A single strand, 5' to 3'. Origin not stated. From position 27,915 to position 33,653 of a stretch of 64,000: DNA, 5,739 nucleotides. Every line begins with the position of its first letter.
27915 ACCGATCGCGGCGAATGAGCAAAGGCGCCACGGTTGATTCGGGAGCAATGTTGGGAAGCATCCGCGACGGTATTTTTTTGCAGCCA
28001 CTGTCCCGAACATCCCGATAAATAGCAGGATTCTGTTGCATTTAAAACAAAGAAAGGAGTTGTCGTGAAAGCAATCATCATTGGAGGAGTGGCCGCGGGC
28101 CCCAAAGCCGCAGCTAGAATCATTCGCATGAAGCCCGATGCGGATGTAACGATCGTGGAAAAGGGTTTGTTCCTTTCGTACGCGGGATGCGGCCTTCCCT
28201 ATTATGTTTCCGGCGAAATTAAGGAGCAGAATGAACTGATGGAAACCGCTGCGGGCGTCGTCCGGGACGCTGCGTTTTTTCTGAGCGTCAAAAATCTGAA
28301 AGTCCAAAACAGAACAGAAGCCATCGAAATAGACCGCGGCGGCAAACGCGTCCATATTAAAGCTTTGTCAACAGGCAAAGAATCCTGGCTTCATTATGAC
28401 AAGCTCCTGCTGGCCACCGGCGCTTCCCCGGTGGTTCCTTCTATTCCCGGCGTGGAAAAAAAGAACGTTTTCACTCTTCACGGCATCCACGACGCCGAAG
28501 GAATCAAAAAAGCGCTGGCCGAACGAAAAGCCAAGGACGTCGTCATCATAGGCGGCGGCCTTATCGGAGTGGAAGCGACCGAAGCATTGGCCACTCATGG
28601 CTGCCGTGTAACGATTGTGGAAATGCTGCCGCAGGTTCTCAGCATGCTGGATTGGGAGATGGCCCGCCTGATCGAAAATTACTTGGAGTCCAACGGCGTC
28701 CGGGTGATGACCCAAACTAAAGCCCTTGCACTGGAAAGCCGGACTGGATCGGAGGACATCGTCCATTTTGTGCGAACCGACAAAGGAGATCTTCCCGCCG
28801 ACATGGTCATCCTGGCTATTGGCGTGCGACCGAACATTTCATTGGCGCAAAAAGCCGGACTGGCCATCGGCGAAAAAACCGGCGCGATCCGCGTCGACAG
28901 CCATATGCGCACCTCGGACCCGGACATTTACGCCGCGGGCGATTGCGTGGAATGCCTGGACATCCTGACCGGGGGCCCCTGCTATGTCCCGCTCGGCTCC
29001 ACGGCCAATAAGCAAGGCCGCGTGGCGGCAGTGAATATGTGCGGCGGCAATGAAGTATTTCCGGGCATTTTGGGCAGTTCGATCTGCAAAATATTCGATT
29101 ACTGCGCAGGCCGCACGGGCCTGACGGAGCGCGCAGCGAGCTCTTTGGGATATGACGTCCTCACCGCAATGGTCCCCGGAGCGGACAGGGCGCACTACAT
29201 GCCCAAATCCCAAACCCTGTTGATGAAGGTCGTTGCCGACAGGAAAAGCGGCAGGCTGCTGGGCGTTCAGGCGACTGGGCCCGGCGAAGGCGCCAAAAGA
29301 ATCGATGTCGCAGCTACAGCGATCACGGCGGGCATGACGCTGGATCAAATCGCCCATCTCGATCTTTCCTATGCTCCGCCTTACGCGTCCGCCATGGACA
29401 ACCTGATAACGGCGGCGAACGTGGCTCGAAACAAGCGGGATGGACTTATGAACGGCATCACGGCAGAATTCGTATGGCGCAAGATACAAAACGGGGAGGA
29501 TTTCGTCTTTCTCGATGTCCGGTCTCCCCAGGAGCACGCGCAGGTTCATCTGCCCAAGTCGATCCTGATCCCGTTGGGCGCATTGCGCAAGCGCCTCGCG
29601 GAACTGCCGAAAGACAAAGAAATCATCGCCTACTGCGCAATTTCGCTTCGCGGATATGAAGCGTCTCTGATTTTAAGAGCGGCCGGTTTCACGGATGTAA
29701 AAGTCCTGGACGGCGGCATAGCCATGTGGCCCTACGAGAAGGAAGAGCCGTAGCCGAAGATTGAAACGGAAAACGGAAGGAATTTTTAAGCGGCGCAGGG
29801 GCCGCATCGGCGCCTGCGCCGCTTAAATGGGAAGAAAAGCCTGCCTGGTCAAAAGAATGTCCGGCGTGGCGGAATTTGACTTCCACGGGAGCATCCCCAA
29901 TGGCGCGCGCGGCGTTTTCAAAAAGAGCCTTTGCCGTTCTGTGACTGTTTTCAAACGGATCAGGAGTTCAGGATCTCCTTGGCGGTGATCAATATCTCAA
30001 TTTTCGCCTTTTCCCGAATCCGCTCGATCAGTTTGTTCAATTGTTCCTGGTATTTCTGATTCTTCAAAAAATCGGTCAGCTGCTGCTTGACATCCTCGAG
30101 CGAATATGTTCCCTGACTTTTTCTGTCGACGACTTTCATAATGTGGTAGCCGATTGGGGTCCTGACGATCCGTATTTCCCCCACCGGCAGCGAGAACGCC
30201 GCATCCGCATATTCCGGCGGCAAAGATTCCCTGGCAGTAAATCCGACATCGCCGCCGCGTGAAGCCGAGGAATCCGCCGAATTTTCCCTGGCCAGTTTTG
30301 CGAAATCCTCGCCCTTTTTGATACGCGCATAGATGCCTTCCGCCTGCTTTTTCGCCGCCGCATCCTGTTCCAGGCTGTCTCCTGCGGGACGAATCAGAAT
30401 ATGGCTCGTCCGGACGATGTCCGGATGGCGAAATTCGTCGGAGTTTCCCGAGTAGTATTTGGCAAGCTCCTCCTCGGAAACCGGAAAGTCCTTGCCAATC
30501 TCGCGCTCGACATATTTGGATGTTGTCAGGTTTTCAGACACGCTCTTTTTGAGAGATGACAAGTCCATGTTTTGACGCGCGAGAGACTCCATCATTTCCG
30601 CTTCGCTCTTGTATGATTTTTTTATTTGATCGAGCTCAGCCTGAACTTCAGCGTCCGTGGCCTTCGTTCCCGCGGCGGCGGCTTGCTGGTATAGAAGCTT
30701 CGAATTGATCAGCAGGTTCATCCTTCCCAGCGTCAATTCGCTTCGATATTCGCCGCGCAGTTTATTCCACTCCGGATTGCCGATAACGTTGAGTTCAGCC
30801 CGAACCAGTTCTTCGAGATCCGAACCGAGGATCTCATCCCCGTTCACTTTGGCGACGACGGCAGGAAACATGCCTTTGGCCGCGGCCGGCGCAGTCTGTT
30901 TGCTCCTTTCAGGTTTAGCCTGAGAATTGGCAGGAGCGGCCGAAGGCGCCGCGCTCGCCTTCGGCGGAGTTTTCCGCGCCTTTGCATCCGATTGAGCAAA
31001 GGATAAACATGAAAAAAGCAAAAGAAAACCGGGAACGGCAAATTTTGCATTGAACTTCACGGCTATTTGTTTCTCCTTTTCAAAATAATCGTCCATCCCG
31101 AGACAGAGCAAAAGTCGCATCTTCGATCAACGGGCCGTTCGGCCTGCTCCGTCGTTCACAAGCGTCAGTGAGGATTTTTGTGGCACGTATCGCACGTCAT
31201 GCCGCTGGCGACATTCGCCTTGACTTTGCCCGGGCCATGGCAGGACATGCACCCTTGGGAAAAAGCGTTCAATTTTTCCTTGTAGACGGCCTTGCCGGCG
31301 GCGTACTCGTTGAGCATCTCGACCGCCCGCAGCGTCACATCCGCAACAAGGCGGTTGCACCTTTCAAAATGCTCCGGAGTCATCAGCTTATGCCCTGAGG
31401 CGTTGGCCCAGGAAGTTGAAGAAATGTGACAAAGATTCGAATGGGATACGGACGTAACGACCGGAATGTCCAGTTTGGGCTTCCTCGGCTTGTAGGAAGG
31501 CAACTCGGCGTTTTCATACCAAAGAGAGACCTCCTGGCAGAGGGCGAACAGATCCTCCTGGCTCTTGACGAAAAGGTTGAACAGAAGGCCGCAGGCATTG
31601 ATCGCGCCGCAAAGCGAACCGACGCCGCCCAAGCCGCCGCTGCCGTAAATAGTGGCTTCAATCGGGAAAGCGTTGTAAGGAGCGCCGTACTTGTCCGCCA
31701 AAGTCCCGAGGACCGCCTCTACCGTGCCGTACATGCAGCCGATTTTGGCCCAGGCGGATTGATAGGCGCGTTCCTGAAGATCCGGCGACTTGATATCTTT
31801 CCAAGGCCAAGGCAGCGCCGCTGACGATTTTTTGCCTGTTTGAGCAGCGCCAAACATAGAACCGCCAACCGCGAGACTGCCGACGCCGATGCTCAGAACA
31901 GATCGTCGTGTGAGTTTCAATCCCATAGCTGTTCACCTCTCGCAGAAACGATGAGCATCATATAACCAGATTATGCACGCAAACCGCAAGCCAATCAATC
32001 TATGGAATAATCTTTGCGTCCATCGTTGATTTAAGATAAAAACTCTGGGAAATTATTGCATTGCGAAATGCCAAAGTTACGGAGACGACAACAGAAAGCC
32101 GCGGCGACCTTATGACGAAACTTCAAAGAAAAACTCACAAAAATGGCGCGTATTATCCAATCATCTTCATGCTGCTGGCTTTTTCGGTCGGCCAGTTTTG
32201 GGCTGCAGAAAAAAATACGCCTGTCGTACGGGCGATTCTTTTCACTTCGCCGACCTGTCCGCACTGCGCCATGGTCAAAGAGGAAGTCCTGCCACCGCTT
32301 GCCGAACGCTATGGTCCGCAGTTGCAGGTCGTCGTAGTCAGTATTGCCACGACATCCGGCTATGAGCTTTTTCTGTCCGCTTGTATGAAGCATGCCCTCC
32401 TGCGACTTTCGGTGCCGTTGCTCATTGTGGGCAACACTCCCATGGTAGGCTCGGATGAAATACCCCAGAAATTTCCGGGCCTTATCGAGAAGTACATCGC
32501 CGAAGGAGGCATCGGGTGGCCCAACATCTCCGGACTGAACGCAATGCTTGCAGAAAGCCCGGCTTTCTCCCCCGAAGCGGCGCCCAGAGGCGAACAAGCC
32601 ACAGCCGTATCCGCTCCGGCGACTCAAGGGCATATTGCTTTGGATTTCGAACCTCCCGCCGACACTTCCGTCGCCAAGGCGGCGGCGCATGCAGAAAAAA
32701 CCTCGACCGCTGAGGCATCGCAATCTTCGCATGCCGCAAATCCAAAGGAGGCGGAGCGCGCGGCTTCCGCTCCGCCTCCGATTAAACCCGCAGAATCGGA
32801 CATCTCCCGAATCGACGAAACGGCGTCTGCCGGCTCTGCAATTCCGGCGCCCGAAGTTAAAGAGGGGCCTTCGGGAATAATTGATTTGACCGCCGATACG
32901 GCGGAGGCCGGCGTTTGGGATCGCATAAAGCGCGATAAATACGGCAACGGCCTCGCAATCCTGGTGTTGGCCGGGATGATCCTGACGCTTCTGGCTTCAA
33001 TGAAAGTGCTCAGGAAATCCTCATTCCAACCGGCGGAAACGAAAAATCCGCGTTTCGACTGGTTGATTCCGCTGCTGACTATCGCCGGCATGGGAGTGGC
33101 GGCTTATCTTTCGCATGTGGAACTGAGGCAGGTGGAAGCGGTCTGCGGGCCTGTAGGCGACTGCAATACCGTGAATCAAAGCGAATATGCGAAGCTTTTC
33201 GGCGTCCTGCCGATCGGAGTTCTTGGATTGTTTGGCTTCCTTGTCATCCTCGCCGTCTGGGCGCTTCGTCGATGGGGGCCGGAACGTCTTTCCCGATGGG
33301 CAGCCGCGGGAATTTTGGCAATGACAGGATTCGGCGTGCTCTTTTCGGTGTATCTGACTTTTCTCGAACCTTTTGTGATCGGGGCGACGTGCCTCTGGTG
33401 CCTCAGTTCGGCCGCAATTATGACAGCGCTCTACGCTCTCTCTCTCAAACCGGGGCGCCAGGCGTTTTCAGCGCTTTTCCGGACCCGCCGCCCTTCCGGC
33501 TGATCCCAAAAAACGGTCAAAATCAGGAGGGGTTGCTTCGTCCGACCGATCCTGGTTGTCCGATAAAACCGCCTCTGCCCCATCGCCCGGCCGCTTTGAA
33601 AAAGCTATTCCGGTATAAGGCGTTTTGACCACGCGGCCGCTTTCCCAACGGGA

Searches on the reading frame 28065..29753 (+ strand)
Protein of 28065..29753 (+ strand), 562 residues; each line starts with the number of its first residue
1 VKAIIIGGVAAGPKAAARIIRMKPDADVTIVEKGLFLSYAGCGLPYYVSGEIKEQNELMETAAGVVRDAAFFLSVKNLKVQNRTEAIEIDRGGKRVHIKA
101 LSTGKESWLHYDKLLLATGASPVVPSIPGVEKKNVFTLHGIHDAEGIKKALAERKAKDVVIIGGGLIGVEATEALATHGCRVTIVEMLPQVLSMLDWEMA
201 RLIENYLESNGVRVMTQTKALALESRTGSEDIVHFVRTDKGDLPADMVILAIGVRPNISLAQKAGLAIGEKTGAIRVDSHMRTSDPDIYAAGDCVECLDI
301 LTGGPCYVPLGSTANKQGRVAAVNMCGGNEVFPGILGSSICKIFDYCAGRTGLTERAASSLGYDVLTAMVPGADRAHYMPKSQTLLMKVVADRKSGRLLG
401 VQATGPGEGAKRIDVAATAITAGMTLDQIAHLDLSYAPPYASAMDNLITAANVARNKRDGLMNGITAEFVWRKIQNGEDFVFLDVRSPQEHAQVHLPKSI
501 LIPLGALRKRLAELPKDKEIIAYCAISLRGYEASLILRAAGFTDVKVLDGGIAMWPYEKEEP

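Call 4: search_protein_families(library=pfam, proteins=[window:28065-29753:+], max_evalue=0.01)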
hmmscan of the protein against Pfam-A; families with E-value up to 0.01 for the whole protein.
window:28065-29753:+ (562 aa): 17 families
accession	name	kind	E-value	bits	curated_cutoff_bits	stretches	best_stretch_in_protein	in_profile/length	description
PF07992.20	Pyr_redox_2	-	3.7e-65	220.7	26.1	1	2-302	2-278/291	Pyridine nucleotide-disulphide oxidoreductase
PF00070.33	Pyr_redox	-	2.6e-19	69.9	22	1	159-228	2-71/82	Pyridine nucleotide-disulphide oxidoreductase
PF02852.28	Pyr_redox_dim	-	3e-19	69.7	25.3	1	340-446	3-108/110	Pyridine nucleotide-disulphide oxidoreductase, dimerisation domain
PF00581.25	Rhodanese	-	9.2e-17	61.8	22.2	1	470-555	5-99/102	Rhodanese-like domain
PF13738.12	Pyr_redox_3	-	1.1e-11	45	30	1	74-292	92-305/305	Pyridine nucleotide-disulphide oxidoreductase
PF01266.30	DAO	-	2.6e-06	27.7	27.9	1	158-187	1-30/353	FAD dependent oxidoreductase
PF13434.12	Lys_Orn_oxgnase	-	1e-05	25.3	21.3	1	81-215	115-246/339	L-lysine 6-monooxygenase/L-ornithine 5-monooxygenase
PF03486.20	HI0933_like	-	4e-05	23.6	50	0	158-191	2-35/244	HI0933-like protein Rossmann domain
PF13450.12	NAD_binding_8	-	6.4e-05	23.6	21.9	1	161-191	1-31/68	NAD(P)-binding Rossmann-like domain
PF13454.12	NAD_binding_9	-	0.00034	21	21.8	0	195-254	99-154/155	FAD-NAD(P)-binding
PF01262.27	AlaDh_PNT_C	-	0.0015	18.4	23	1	156-204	28-77/214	Alanine dehydrogenase/PNT, C-terminal domain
PF02737.24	3HCDH_N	-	0.0019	18.6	22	1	159-236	2-77/180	3-hydroxyacyl-CoA dehydrogenase, NAD binding domain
PF01494.25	FAD_binding_3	-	0.0031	17.2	22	1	158-188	3-33/349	FAD binding domain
PF01946.23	Thi4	-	0.0062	16.2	26.2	0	150-186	11-48/235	Thi4 family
PF13241.12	NAD_binding_7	-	0.0077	17.2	22.1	0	155-198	6-51/104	Putative NAD(P)-binding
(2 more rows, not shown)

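Call 36: search_protein_families(library=ncbifam, proteins=[window:28065-29753:+], max_evalue=0.001)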
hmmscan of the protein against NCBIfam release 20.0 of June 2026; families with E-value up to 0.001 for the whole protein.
window:28065-29753:+ (562 aa): 75 families (the best 25 are shown)
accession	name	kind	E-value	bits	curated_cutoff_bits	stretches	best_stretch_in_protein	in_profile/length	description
TIGR03385.1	CoA_CoA_reduc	equivalog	9.6e-122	406.9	578.8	1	2-449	1-437/439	CoA-disulfide reductase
NF007123.0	PRK09564.1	equivalog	1.3e-115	386.6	458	1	1-455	1-444/444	CoA-disulfide reductase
NF046103.1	NOXase_Strep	equivalog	7.1e-75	252.7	600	1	2-452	1-438/442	H2O-forming NADH oxidase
NF010037.0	PRK13512.1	equivalog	3.9e-66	223.7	394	1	1-445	2-428/438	CoA-disulfide reductase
NF045765.1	PhenlGlyoxDHPadH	equivalog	1.6e-55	188.7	475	1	3-330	5-312/416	NADH-dependent phenylglyoxylate dehydrogenase subunit epsilon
TIGR02053.1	MerA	equivalog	8.8e-52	176.6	454.45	1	80-436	97-439/465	mercury(II) reductase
TIGR02374.1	nitri_red_nirB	equivalog_domain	4e-50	171.1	578.35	1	74-343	65-320/794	nitrite reductase large subunit NirB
TIGR01350.1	lipoamide_DH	equivalog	6.9e-42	143.7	408.8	1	94-432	117-436/461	dihydrolipoyl dehydrogenase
NF041682.1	ant_diox_AndAa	equivalog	2.1e-39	135.3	650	1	4-332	7-316/406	anthranilate 1,2-dioxygenase system ferredoxin--NAD(+) reductase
NF003437.0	PRK04965.1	equivalog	3.7e-39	134.8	392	1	65-296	60-276/378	NADH:flavorubredoxin reductase NorW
NF004943.0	PRK06292.2-1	equivalog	8.4e-38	130.3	432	1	94-433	116-438/456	dihydrolipoyl dehydrogenase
NF011565.0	PRK14989.1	subfamily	5.5e-37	127.2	883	1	72-303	68-291/847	nitrite reductase large subunit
NF042949.2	3PPDioc_HcaD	equivalog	7.8e-37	126.9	450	1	3-327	4-307/386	3-phenylpropionate/cinnamic acid dioxygenase ferredoxin--NAD(+) reductase subunit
NF010311.1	PRK13748.1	subfamily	7.2e-36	124.1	600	1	100-432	221-530/560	mercury(II) reductase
NF004991.0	PRK06370.1-3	subfamily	1.7e-32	112.7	620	1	106-447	160-483/509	FAD-containing oxidoreductase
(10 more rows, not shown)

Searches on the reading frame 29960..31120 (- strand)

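Call 41: search_protein_families(library=pfam, proteins=[window:29960-31120:-], max_evalue=0.00001)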
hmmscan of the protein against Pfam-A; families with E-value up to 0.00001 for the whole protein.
window:29960-31120:- (386 aa): 5 families
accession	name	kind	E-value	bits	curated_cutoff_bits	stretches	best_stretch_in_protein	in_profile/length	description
PF13616.12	Rotamase_3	-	8.4e-29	100.9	22.5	1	227-334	11-116/116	PPIC-type PPIASE domain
PF00639.27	Rotamase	-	2.8e-27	95.9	21.7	1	240-331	1-96/97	PPIC-type PPIASE domain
PF13145.12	Rotamase_2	-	5.3e-19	69.6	27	1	214-346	1-121/121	PPIC-type PPIASE domain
PF13624.11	SurA_N_3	-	4.4e-08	33.6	27.2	1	87-203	39-161/162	SurA-like N-terminal domain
PF13623.11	SurA_N_2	-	1.5e-06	28.6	28.5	0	87-166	41-122/145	SurA-like N-terminal domain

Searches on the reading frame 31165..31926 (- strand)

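Call 42: search_protein_families(library=pfam, proteins=[window:31165-31926:-], max_evalue=0.00001)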
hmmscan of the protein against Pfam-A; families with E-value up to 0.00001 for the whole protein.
window:31165-31926:- (253 aa): 1 family
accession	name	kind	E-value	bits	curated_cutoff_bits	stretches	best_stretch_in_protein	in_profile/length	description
PF09719.15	C_GCAxxG_C_C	-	2e-09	38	27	1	70-203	5-117/118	Putative redox-active protein (C_GCAxxG_C_C)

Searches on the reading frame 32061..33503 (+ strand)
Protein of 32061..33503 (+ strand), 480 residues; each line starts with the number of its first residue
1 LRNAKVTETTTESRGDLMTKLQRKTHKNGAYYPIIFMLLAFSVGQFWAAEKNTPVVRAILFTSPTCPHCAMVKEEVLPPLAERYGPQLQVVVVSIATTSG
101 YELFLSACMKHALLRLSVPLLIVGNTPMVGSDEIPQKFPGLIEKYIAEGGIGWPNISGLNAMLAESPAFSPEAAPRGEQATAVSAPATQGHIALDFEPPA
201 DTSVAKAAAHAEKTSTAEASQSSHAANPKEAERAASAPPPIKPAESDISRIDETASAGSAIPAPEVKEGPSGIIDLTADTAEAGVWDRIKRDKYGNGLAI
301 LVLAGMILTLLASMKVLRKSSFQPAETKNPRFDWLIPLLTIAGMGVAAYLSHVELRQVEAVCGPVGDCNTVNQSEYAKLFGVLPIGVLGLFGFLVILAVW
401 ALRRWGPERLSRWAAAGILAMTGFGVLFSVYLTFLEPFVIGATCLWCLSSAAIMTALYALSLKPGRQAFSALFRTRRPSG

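Call 42: search_protein_families(library=pfam, proteins=[window:32061-33503:+], max_evalue=0.00001)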
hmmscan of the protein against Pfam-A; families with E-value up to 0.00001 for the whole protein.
window:32061-33503:+ (480 aa): 1 family
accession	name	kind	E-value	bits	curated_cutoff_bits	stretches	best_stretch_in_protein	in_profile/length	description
PF07884.19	VKOR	-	1.8e-25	90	27.5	1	334-461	1-133/134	Vitamin K epoxide reductase family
